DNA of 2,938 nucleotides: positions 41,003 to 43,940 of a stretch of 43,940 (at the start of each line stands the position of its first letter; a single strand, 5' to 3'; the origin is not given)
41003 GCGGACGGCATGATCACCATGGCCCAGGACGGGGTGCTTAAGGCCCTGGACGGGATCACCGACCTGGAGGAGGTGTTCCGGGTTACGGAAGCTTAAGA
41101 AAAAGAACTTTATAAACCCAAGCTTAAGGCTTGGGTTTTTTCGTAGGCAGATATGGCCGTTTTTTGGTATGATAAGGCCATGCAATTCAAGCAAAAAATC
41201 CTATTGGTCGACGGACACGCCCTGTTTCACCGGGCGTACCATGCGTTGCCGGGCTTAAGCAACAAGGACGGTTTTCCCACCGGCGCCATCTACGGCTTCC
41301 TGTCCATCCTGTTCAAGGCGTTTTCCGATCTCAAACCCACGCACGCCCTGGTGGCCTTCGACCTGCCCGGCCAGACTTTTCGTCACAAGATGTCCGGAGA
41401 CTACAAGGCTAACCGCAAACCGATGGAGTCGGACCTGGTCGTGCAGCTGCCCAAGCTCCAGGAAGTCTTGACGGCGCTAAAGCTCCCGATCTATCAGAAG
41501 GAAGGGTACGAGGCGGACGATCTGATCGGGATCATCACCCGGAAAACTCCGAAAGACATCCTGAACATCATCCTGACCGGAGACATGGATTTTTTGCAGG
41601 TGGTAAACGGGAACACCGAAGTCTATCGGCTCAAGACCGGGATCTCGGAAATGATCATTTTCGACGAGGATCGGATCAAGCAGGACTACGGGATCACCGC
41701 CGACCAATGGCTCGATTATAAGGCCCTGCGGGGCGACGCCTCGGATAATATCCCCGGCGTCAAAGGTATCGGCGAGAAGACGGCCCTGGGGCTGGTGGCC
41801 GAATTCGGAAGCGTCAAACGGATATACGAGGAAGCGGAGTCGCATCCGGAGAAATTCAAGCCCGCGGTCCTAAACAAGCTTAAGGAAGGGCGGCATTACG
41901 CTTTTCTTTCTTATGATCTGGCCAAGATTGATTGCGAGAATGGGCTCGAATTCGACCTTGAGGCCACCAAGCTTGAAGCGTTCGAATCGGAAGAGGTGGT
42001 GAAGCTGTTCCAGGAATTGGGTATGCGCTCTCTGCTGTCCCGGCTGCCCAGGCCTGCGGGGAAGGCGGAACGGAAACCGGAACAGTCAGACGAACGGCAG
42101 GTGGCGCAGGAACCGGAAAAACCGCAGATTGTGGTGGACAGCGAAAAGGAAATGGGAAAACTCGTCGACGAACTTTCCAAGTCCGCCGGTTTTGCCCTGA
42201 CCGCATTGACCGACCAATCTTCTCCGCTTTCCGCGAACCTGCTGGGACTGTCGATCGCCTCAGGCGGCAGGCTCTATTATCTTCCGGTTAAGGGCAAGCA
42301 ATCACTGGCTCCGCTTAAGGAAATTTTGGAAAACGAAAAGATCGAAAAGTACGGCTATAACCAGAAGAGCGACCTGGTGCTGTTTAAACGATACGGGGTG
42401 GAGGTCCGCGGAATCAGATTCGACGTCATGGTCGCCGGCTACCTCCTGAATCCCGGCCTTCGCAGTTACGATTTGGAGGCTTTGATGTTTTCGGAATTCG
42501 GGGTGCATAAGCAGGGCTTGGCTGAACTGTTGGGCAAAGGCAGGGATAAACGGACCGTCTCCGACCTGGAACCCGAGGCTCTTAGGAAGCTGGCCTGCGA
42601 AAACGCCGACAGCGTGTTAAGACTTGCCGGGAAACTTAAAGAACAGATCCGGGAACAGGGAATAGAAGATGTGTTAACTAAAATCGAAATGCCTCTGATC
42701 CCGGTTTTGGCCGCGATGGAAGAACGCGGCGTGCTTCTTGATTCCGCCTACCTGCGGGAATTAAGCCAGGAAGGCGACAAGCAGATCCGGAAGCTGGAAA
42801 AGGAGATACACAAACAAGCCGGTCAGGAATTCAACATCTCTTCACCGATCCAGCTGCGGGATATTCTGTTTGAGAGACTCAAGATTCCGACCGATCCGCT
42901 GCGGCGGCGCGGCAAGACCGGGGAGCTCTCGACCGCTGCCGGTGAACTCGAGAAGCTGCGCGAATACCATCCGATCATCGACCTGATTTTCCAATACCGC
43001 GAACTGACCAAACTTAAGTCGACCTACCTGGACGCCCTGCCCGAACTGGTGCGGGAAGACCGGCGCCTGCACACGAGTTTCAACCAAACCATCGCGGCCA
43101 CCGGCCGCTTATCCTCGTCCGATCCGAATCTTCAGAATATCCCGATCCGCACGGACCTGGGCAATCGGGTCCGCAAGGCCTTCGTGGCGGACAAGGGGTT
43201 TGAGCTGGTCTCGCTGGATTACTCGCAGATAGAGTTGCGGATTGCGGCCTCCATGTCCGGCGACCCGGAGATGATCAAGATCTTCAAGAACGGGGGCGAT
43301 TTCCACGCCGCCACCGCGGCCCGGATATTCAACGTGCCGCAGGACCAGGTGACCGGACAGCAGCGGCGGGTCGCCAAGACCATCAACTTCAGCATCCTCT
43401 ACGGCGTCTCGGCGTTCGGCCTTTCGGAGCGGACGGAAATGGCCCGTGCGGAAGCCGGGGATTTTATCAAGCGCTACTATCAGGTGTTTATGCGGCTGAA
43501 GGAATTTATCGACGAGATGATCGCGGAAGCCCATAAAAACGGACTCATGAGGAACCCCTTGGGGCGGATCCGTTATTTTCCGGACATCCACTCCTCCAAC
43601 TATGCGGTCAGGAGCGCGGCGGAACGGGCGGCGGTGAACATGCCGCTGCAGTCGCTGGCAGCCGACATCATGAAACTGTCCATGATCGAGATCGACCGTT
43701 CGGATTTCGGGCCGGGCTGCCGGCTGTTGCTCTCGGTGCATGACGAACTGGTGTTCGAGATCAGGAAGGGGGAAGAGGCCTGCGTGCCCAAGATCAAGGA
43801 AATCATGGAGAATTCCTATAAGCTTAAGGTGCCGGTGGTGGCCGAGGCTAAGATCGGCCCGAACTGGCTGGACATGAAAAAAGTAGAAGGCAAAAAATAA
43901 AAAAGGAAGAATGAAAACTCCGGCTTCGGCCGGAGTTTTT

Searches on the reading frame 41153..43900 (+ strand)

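Call 11: search_protein_families(library=pfam, proteins=[window:41153-43900:+])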
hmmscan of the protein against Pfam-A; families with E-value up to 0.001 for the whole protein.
window:41153-43900:+ (915 aa): 5 families
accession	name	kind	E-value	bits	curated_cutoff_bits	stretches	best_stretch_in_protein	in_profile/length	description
PF00476.26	DNA_pol_A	-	5.4e-139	463.8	34.3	1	532-906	2-380/381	DNA polymerase family A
PF02739.22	5_3_exonuc_N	-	3.3e-50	170.5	34.3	1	15-180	1-164/164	5'-3' exonuclease, N-terminal resolvase-like domain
PF01367.25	5_3_exonuc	-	1.6e-26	93.1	40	1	182-278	2-95/97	5'-3' exonuclease, C-terminal SAM fold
PF22619.2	DNA_polI_exo1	-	1.9e-17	63.8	27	1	358-464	10-116/140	DNA polymerase I, ribonuclease H-like domain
PF01612.26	DNA_pol_A_exo1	-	1.4e-09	38.5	23.6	1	327-499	3-172/173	3'-5' exonuclease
